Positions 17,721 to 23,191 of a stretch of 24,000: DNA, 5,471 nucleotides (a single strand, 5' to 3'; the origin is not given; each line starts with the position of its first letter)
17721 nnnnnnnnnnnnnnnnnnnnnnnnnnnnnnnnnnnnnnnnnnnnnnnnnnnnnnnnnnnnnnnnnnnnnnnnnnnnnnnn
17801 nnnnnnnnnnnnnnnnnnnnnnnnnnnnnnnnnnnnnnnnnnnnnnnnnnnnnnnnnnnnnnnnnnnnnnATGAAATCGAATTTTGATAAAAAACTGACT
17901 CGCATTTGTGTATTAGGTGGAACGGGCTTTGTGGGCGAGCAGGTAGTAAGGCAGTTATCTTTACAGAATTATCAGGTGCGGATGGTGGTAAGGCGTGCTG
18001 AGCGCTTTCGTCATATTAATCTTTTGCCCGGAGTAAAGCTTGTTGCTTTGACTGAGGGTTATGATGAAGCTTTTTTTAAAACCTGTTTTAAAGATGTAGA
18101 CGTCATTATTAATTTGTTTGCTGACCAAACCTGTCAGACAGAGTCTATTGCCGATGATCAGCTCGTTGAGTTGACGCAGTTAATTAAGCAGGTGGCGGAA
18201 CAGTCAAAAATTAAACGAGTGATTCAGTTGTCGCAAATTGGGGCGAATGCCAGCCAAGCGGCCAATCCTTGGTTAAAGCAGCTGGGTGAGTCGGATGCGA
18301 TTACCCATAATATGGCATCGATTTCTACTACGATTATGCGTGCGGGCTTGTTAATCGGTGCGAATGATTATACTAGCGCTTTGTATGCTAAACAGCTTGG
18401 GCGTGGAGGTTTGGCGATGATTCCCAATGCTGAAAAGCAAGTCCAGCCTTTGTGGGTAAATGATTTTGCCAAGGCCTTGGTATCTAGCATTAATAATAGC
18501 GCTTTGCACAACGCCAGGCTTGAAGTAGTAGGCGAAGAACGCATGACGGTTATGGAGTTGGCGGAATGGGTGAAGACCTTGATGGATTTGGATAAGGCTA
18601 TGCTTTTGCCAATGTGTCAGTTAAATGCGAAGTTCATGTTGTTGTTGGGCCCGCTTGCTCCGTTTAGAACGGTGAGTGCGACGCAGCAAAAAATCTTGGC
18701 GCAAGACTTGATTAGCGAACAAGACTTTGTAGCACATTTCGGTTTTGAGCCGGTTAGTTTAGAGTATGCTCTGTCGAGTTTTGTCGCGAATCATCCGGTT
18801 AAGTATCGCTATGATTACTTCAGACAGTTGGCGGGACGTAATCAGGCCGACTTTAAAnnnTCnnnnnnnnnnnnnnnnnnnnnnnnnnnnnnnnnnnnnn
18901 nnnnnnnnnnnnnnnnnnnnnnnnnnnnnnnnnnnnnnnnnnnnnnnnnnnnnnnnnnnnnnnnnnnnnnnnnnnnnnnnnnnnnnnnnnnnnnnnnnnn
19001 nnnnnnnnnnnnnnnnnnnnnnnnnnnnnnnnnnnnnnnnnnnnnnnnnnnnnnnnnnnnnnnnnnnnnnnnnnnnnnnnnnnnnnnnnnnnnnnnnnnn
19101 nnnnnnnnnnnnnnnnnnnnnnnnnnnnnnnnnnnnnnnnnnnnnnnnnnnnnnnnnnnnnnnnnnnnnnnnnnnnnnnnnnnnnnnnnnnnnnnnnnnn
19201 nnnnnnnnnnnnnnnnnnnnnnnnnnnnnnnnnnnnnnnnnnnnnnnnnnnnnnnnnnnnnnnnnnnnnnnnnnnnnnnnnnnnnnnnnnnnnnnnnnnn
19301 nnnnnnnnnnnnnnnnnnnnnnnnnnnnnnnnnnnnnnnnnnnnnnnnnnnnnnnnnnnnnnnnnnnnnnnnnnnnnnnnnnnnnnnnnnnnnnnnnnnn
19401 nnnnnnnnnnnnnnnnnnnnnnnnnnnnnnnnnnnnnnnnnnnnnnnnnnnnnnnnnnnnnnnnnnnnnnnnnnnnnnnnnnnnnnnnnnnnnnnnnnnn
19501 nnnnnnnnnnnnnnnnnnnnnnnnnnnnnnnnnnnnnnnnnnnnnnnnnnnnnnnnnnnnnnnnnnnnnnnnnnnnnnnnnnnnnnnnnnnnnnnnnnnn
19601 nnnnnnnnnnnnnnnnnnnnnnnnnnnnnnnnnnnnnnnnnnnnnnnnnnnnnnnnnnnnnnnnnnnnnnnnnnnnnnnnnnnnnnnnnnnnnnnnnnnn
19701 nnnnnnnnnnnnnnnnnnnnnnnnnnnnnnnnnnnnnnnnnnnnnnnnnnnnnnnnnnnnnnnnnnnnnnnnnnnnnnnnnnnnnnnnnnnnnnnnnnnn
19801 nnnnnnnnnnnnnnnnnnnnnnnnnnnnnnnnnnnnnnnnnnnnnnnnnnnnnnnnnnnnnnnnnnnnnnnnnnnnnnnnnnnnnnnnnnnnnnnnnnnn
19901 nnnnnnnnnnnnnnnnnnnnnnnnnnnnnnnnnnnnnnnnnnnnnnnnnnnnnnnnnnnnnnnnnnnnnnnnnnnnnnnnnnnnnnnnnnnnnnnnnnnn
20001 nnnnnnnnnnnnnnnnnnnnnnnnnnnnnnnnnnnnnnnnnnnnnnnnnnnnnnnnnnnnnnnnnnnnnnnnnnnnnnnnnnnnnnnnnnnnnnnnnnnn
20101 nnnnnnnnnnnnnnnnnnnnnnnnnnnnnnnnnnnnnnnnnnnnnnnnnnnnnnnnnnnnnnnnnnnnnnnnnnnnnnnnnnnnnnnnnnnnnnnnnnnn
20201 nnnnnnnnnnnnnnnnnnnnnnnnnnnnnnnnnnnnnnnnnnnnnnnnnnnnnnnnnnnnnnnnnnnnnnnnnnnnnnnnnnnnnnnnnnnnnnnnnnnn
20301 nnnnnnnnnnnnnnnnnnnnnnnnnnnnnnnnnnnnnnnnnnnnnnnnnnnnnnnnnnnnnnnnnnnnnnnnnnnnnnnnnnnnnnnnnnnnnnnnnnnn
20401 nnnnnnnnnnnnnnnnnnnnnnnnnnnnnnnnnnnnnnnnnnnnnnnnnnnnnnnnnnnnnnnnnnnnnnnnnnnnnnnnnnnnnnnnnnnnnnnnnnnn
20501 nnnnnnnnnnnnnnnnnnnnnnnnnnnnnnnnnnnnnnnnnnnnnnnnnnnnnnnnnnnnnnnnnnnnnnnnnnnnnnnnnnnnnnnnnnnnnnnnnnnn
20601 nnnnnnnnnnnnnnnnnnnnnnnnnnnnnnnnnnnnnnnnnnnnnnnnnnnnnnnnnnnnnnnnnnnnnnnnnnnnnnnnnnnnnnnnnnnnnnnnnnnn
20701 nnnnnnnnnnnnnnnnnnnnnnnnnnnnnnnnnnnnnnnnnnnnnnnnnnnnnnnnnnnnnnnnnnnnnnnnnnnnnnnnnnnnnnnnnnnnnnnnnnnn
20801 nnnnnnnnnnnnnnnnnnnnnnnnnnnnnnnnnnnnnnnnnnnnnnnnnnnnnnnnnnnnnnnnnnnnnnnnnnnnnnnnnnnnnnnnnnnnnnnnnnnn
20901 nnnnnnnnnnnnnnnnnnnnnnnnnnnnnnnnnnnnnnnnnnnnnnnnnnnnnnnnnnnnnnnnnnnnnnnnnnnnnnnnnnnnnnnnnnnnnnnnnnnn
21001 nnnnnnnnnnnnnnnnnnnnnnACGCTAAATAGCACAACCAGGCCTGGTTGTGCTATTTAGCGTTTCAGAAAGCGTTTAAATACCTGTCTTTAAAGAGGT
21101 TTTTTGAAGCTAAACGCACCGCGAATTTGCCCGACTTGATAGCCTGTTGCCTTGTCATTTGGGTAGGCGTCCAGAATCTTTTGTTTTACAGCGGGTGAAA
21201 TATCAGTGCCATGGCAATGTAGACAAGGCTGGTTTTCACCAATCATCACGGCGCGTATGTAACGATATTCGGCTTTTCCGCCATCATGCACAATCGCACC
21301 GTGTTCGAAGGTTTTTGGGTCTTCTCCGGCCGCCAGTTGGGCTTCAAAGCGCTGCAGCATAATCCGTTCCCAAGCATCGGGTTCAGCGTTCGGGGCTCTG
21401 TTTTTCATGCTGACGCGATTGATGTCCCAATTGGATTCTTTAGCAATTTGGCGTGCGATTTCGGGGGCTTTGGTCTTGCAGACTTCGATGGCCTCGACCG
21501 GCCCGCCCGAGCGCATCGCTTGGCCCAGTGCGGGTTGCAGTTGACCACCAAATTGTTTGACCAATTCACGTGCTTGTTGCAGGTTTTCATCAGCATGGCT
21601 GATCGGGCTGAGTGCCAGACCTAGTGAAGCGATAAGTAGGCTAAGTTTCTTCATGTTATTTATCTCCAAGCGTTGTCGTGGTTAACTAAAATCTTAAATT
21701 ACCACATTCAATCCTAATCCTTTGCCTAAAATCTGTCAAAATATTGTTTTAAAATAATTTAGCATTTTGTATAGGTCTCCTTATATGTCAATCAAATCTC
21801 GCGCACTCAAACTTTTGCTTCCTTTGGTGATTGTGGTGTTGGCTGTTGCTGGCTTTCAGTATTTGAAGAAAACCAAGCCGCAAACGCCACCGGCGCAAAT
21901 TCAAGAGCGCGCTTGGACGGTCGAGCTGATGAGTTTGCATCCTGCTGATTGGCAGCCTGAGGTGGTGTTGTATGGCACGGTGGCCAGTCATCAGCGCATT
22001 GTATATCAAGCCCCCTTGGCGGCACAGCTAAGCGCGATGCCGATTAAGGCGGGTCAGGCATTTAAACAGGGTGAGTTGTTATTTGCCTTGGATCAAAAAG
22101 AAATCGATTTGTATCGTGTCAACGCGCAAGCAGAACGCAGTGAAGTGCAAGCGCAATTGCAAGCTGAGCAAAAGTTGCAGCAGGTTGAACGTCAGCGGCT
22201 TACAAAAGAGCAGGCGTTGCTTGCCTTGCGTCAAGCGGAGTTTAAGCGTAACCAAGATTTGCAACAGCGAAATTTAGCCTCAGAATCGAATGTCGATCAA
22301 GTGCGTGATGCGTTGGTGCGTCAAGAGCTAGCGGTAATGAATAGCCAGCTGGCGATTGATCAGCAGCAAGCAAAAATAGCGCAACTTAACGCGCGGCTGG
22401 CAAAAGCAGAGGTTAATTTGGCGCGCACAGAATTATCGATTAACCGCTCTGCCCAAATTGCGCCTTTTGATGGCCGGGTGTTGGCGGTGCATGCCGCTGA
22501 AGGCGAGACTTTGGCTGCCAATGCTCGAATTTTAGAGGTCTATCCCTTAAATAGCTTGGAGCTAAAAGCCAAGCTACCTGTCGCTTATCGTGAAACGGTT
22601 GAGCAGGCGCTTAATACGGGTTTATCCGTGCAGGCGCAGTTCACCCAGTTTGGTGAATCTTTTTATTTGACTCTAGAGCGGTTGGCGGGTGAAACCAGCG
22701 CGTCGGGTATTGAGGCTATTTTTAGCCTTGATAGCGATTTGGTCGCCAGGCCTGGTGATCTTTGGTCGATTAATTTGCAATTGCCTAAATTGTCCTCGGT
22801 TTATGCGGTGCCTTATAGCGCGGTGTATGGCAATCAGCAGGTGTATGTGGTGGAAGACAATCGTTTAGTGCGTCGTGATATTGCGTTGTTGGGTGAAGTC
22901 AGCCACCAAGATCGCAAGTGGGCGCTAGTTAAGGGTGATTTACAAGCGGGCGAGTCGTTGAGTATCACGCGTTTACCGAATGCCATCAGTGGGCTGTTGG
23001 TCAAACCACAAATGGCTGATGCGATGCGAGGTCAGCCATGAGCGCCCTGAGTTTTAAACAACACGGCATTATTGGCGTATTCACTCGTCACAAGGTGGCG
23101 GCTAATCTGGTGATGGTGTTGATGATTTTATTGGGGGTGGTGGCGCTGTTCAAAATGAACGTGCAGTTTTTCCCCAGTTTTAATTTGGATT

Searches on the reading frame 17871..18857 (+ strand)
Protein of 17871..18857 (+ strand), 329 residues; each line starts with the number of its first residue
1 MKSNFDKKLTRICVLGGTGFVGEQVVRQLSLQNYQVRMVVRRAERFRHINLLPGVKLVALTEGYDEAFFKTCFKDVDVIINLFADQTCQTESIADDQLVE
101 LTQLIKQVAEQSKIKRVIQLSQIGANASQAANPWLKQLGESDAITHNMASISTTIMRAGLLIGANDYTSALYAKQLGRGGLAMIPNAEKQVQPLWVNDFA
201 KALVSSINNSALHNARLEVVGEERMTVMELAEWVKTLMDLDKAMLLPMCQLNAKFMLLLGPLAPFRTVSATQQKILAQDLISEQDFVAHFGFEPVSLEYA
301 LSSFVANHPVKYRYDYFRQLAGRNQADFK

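Call 37: find_homologous_proteins(query=window:17871-18857:+, max_evalue=1e-40)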
Query window:17871-18857:+ (329 aa): 94 proteins with E <= 1e-40 among 2101 candidates.
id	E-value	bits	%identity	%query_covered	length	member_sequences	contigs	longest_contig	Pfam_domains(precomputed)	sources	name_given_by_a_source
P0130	7.4e-210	714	98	100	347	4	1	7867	PF05368.20,PF13460.13,PF01370.28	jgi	jgi:NADH dehydrogenase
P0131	8.8e-168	575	79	100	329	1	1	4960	PF05368.20,PF13460.13,PF01370.28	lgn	-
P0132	4.0e-167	573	79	100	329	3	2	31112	PF05368.20,PF13460.13,PF01370.28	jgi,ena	-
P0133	2.0e-159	548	74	100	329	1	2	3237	PF05368.20,PF13460.13,PF01370.28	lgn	-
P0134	5.5e-159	547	75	100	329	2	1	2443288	PF05368.20,PF13460.13,PF01370.28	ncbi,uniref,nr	ncbi:NAD(P)H-binding protein [Thiomicrospira microaerophila]|uniref:SDR family oxidoreductase n=1 Ta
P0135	4.1e-155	534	72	100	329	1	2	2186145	PF05368.20,PF13460.13,PF01370.28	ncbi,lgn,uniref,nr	ncbi:NAD(P)H-binding protein [Thiomicrospira sp. R3]|uniref:NAD(P)H-binding protein n=1 Tax=Thiomicr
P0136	7.8e-110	385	57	97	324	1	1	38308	PF05368.20,PF01073.26,PF13460.13,PF03435.25,PF01370.28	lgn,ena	-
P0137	1.7e-109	384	57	97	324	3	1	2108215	PF05368.20,PF13460.13,PF01370.28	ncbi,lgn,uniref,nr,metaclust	ncbi:NAD(P)H-binding protein [Thiomicrospira pelophila]|uniref:NAD(P)H-binding protein n=1 Tax=Thiom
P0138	9.6e-109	382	57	97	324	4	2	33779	PF13460.13,PF03435.25,PF01370.28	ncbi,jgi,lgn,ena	-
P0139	3.1e-108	380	56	96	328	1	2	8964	PF05368.20,PF13460.13,PF03435.25,PF03807.24,PF01370.28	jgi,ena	jgi:NADH dehydrogenase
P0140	5.6e-107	376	55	97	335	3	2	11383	PF05368.20,PF13460.13,PF03435.25,PF01370.28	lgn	-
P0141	5.2e-106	373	55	95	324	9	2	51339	PF05368.20,PF13460.13,PF03435.25,PF01370.28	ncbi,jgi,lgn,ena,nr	ncbi:MAG: NAD(P)H-binding protein [Thiomicrospira sp.]|jgi:NADH dehydrogenase|nr:NAD(P)H-binding pro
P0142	7.4e-106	372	55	97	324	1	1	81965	PF05368.20,PF13460.13,PF03435.25,PF01370.28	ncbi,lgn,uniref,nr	ncbi:MAG: NAD(P)H-binding protein [Thiomicrospira sp.]|uniref:NAD(P)H-binding protein n=1 Tax=Thiomi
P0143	8.3e-105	369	54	96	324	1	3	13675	PF05368.20,PF13460.13,PF03435.25,PF01370.28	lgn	-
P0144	1.9e-104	368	54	97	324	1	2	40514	PF05368.20,PF13460.13,PF01370.28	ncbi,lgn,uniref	ncbi:SDR family oxidoreductase [Thiomicrospira sp.]|uniref:SDR family oxidoreductase n=1 Tax=Thiomic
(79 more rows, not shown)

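Call 38: find_encoding_contigs(protein=P0130, flank=5000, max_places=4)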
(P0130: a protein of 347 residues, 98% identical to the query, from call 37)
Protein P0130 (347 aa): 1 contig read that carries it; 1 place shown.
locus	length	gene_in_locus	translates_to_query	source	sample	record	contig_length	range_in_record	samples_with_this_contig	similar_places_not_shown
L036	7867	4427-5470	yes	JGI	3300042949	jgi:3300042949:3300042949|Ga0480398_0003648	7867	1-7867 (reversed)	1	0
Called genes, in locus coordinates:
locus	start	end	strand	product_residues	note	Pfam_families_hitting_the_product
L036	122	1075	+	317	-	PF00126:HTH_1, PF03466:LysR_substrate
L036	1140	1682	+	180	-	PF08332:CaMKII_AD, PF13474:SnoaL_3, PF12680:SnoaL_2 (weak), PF14534:DUF4440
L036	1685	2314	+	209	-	PF01725:Ham1p_like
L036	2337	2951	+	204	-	PF27545:CsoS1D_N, PF00936:BMC (weak)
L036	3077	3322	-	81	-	-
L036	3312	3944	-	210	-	PF01656:CbiA, PF06564:CBP_BcsQ (faint), PF07015:VirC1 (weak), PF09140:MipZ (weak), PF10609:ParA, PF13614:AAA_31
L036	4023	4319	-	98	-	PF05166:YcgL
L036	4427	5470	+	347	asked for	PF01370:Epimerase, PF05368:NmrA, PF13460:NAD_binding_10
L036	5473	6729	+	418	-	PF01743:PolyA_pol, PF12627:PolyA_pol_RNAbd, PF01966:HD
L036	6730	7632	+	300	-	PF01545:Cation_efflux, PF16916:ZT_dimer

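Call 39: find_encoding_contigs(protein=P0134, flank=4000, max_places=3)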
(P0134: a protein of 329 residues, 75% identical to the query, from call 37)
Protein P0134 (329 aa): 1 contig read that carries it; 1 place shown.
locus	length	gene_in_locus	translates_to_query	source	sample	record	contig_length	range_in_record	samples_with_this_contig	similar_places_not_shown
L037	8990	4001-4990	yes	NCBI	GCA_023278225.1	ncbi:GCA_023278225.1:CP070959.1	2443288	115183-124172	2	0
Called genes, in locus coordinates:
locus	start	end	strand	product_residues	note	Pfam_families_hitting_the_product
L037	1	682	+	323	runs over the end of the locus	PF00126:HTH_1, PF03466:LysR_substrate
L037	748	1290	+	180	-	PF08332:CaMKII_AD, PF13474:SnoaL_3, PF12680:SnoaL_2 (weak), PF14534:DUF4440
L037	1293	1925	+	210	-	PF01725:Ham1p_like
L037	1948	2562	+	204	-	PF27545:CsoS1D_N, PF00936:BMC (weak)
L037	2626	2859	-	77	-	-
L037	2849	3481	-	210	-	PF01656:CbiA, PF07015:VirC1, PF09140:MipZ, PF10609:ParA, PF13614:AAA_31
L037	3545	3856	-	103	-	PF05166:YcgL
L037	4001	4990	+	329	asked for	PF05368:NmrA (weak), PF01370:Epimerase, PF13460:NAD_binding_10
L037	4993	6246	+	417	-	PF01743:PolyA_pol, PF12627:PolyA_pol_RNAbd, PF01966:HD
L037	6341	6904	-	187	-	PF11845:Tll0287-like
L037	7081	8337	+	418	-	-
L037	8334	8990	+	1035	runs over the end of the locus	PF00873:ACR_tran, PF03176:MMPL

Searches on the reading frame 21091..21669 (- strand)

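Call 55: search_protein_families(library=pfam, proteins=[window:21091-21669:-], max_evalue=0.00001)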
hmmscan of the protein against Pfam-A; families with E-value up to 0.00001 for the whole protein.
window:21091-21669:- (192 aa): 1 family
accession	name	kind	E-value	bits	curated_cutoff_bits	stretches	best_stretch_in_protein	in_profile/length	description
PF11845.13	Tll0287-like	-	1.6e-25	90.6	24.1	1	27-191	13-144/144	Tll0287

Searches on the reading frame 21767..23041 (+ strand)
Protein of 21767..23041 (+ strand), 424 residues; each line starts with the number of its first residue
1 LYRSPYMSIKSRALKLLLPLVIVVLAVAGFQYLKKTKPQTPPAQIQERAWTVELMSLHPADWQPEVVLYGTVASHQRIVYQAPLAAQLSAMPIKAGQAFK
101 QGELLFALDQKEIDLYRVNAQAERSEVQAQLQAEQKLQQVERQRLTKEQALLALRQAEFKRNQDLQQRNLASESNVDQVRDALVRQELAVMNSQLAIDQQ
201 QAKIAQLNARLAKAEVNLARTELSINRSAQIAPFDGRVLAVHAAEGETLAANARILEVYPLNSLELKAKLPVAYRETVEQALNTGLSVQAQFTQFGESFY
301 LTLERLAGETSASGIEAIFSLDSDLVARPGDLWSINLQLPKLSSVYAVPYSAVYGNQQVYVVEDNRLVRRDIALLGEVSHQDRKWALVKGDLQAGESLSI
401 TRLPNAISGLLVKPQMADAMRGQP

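Call 55: search_protein_families(library=pfam, proteins=[window:21767-23041:+], max_evalue=0.00001)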
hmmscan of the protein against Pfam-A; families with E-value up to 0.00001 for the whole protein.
window:21767-23041:+ (424 aa): 1 family
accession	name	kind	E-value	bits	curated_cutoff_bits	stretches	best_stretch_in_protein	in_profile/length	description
PF13437.12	HlyD_3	-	7.5e-11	43.1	22.2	1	232-324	4-96/106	HlyD family secretion protein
